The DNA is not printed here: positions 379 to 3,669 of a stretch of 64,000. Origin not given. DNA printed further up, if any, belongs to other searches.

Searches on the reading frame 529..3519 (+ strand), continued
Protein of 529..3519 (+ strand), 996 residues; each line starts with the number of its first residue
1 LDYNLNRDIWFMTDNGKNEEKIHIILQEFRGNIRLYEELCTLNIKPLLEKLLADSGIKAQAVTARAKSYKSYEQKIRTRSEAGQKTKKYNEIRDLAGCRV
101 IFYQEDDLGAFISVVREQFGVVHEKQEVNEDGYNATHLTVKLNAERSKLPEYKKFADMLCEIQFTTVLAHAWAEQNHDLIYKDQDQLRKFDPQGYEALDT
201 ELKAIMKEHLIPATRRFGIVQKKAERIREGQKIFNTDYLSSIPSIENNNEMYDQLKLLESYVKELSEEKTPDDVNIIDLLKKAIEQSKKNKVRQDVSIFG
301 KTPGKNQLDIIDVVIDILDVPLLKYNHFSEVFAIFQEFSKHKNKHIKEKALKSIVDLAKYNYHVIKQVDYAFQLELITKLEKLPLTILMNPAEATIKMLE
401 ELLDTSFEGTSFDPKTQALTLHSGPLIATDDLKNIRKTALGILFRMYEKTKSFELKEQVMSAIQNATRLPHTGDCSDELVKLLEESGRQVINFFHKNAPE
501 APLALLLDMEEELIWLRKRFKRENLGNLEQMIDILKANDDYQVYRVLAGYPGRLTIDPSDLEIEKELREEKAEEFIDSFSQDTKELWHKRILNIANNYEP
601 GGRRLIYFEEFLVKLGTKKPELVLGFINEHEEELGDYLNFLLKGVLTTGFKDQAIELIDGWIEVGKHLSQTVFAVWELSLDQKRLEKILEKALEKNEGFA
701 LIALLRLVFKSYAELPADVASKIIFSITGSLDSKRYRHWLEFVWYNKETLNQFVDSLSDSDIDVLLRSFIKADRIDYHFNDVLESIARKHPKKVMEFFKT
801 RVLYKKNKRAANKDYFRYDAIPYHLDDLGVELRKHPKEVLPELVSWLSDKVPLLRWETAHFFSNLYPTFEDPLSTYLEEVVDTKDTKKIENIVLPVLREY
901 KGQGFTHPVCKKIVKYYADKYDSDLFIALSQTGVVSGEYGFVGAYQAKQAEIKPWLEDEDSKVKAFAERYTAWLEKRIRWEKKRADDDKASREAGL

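Call 49: search_protein_families(library=pfam, proteins=[L086:7342-8001:+], max_evalue=1)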
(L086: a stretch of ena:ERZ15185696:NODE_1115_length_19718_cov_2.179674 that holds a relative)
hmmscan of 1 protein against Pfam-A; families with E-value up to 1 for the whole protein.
L086:7342-8001:+ (220 aa): 6 families
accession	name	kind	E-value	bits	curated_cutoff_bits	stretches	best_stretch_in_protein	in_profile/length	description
PF13392.12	HNH_3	-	0.0001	22.3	24.8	1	38-56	19-37/46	HNH endonuclease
PF12251.13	SNAPC3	-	0.0025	18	23.8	1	3-79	124-196/199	snRNA-activating protein complex (SNAPc), subunit 3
PF01844.29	HNH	-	0.004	17.7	21.4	1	29-68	1-46/47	HNH endonuclease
PF00036.39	EF-hand_1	-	0.11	12.6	25.4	1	67-78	13-24/29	EF hand domain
PF14394.12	DUF4423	-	0.15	12.3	30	1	154-185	40-71/165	Domain of unknown function (DUF4423)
PF13202.12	EF-hand_5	-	0.3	11.1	25.9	1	67-78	12-23/25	EF hand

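Call 58: search_solved_structures(query=A3, max_evalue=10, show_alignments=0)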
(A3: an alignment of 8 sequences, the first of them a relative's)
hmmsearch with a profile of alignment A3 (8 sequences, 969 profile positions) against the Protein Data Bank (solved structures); distinct sequences matched with E-value up to 10: 10.
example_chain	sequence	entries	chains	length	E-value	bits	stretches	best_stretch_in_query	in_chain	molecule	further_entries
6fgk_A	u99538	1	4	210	8e-11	43.9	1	49-169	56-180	GTP pyrophosphokinase YwaC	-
2be3_A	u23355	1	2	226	1.5e-10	43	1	44-205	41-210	GTP pyrophosphokinase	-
3l9d_A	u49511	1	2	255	8.7e-09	37.2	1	45-201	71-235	Putative GTP pyrophosphokinase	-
5f2v_V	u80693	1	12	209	1.2e-08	36.7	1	44-170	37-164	GTP pyrophosphokinase YjbM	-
5dec_A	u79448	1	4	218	1.4e-08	36.5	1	39-170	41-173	GTP pyrophosphokinase YjbM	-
5ded_D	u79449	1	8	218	1.6e-08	36.3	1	41-170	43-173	GTP pyrophosphokinase YjbM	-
6fgj_A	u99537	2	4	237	1e-07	33.7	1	37-172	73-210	GTP pyrophosphokinase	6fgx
6ewz_A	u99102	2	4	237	1.3e-07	33.3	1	37-172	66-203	GTP pyrophosphokinase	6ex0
9s6k_B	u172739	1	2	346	0.13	13.5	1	38-105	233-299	GTP pyrophosphokinase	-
4rv1_A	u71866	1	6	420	2.7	9.1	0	311-375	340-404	Engineered Protein OR497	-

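Call 62: list_cluster_members(proteins=[P0001, P0004, P0009, P0012])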
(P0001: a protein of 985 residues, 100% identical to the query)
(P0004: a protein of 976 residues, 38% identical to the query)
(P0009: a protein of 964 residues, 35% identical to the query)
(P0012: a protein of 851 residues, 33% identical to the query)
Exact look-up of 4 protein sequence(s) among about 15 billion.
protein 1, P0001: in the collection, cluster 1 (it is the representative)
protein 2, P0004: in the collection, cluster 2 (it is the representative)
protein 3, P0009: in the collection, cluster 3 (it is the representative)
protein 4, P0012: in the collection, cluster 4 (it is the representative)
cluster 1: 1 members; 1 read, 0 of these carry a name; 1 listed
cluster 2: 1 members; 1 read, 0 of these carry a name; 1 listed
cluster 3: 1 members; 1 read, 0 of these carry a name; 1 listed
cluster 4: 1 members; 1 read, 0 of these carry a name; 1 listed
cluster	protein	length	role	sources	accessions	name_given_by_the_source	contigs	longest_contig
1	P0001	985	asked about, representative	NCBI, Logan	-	-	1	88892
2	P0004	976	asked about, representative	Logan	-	-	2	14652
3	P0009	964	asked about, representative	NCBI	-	-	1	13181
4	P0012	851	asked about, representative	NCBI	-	-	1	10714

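Call 68: find_related_loci(query=A3, collection=viral_contigs, flank=10000)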
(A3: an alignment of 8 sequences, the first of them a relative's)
Query A3 (985 aa) in viral_contigs; peptide patterns used: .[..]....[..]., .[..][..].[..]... (x = any residue, [..] = any of these).
28 stretches matched a pattern; 3 encode a relative of the query (tblastn E <= 1e-3); 3 distinct loci.
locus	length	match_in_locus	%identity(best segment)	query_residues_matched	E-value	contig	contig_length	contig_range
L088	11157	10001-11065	34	1-367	3e-58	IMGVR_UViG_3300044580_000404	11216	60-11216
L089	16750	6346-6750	28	39-174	8e-6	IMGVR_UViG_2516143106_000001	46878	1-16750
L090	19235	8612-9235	24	65-283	7e-5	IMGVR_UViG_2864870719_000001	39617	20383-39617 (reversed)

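Call 110: find_encoding_contigs(protein=P0002, flank=10000, max_places=2)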
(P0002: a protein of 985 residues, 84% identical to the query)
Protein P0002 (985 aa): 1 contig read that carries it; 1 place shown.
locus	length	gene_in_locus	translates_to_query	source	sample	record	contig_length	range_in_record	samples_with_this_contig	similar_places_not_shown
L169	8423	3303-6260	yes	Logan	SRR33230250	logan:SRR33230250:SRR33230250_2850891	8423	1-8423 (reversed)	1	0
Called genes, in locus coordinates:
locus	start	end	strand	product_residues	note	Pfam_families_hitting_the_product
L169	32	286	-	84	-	PF04199:Cyclase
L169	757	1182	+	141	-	PF03592:Terminase_2 (weak)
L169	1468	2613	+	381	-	PF00188:CAP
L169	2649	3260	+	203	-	-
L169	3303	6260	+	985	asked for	PF04607:RelA_SpoT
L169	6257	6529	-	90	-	-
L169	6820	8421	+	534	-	?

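Call 119: search_dna_similar(query=window:562-3516:+, collection=plasmids, mode=protein, max_evalue=0.00001, max_rows=20)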
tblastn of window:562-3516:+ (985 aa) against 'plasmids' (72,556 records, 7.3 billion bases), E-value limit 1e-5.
Records with a match: 26; places in all: 26; records where one place covers at least 80% of the query: 2.
Best place of each record, by identity: <60% 26.
By first word of the organism name: Bacillus 7; Ralstonia 5; Rhizobium 2; Cetobacterium 2; Sphingobium 1; Pseudanabaena 1; Legionella 1; Limnohabitans 1; Klebsiella 1; Lysinibacillus 1; and 4 more.
By predicted mobility (MOB-suite, as given by PLSDB): non-mobilizable 19; mobilizable 5; conjugative 2.
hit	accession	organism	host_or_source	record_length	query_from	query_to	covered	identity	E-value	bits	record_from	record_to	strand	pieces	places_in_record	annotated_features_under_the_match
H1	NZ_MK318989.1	Rhizobium rhizogenes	-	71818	47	981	95%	24.4%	2e-75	280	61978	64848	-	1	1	poly-gamma-glutamate hydrolase family protein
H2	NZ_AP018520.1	Sphingobium sp. YG1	-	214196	6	982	99%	22.2%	2e-58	228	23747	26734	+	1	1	RelA/SpoT domain-containing protein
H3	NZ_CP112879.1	Pseudanabaena galeata CCNP1313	-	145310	385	974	60%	26.8%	5e-48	194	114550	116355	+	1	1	hypothetical protein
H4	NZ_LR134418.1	Legionella adelaidensis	environmental,Cooling tower water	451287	388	981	60%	24.5%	4e-34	150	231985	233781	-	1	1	hypothetical protein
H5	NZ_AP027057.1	Limnohabitans sp. TEGF004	water,lake surface water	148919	10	219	21%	31.5%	1e-16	93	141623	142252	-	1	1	hypothetical protein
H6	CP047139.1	Ralstonia solanacearum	Potato,Single cell,tuber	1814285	33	231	20%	30.8%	7e-13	81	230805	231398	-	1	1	hypothetical protein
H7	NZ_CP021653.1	Ralstonia solanacearum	Solanum lycopersicum,Tomato with ...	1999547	33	231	20%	30.8%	7e-13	81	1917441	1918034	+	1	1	none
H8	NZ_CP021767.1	Ralstonia solanacearum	Solanum lycopersicum,Tomato with ...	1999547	33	231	20%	30.8%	7e-13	81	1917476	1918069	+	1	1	none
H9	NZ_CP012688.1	Ralstonia solanacearum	Solanum commersonii,whole organism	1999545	33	231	20%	30.8%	7e-13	81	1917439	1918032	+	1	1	none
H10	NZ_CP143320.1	Cetobacterium somerae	intestine of Yellow Catfish,pure culture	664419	14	197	19%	30.8%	2e-10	73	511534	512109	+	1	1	hypothetical protein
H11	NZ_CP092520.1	Cetobacterium somerae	Danio rerio,tissue sample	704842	14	197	19%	30.3%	4e-10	72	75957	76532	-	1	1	hypothetical protein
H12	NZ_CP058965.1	Klebsiella pneumoniae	sewage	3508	14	179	17%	33.1%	2e-13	82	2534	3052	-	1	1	hypothetical protein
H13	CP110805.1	Lysinibacillus sp. MHQ-1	pure culture,river water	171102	24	176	16%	34.8%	7e-14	84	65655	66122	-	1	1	none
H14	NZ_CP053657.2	Bacillus cereus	culture,soil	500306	14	197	19%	28.5%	2e-9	70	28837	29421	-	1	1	RelA/SpoT domain-containing protein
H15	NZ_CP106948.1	Bacillus thuringiensis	BGSC database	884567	24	187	17%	31.6%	3e-17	96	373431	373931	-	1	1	hypothetical protein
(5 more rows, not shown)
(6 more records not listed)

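Call 120: search_dna_similar(query=window:562-3516:+, collection=phages, mode=protein, max_evalue=0.00001, max_rows=15)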
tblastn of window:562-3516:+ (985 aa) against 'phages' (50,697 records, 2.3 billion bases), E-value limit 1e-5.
Records with a match: 3; places in all: 3; records where one place covers at least 80% of the query: 0.
Best place of each record, by identity: <60% 3.
By first word of the organism name: Mycobacterium 2; Vibrio 1.
By host as written in the record: Vibrio cyclitrophicus 10N.261.45.F7 1; Mycobacterium abscessus GD68 1; Mycobacterium abscessus GD04 1.
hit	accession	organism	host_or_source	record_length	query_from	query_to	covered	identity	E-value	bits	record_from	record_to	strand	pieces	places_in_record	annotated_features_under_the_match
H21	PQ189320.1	Vibrio phage 10N.261.45.F7_PE002A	Vibrio cyclitrophicus 10N.261.45.F7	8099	25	178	16%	32.7%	3e-14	84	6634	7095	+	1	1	hypothetical protein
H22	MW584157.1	Mycobacterium phage prophi68-1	Mycobacterium abscessus GD68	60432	24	176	16%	29.1%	7e-8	63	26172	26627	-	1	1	42: GTP pyrophosphokinase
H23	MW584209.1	Mycobacterium phage prophiGD04-1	Mycobacterium abscessus GD04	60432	24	176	16%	29.1%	7e-8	63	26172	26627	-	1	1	42: GTP pyrophosphokinase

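Call 121: get_annotated_region(hit=H2, flank=8000)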
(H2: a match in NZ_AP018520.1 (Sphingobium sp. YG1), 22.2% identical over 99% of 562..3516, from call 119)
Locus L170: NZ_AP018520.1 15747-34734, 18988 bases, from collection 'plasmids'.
description: Sphingobium sp. YG1 plasmid pYGP1, complete sequence
organism: Sphingobium sp. YG1 (NCBI taxid 2082188)
taxonomy: Bacteria; Pseudomonadota; Alphaproteobacteria; Sphingomonadales; Sphingomonadaceae; Sphingobium; Sphingobium sp. YG1
host: -; source: -; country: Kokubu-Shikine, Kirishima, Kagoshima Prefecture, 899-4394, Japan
typing (MOB-suite, as given by PLSDB): conjugative; relaxase MOBF; mating-pair formation MPF_F
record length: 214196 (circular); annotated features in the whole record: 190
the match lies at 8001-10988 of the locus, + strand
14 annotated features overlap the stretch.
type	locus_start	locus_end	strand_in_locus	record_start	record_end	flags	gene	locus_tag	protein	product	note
CDS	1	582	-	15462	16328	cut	-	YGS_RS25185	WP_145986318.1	hypothetical protein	-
CDS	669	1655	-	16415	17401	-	-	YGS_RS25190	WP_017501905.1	hypothetical protein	-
CDS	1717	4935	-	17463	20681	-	-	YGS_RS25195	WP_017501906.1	error-prone DNA polymerase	GO:0006260 - DNA replication [Evidence IEA]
CDS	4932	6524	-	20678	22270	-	-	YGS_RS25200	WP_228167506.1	DNA polymerase Y family protein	-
CDS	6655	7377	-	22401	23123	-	-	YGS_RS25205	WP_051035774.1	protein ImuA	-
CDS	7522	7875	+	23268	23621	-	-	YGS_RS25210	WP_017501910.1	hypothetical protein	-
CDS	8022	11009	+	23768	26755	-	-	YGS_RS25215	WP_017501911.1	RelA/SpoT domain-containing protein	-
CDS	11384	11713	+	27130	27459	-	-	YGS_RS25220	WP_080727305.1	hypothetical protein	-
CDS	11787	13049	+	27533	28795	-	-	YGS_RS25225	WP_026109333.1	TolC family protein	GO:0055085 - transmembrane transport [Evidence IEA]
CDS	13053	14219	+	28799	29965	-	-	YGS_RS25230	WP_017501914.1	efflux RND transporter periplasmic adaptor subunit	GO:0006810 - transport [Evidence IEA]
CDS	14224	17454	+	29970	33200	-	-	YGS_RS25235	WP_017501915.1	CusA/CzcA family heavy metal efflux RND transporter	-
CDS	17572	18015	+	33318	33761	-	-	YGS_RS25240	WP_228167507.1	SRPBCC family protein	-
CDS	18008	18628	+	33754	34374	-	-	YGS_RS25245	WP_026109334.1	cation transporter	GO:0006812 - monoatomic cation transport [Evidence IEA]; GO:0055085 - transmembrane transport [Evidence IEA]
CDS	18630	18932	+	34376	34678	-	-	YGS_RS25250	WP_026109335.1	zf-TFIIB domain-containing protein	-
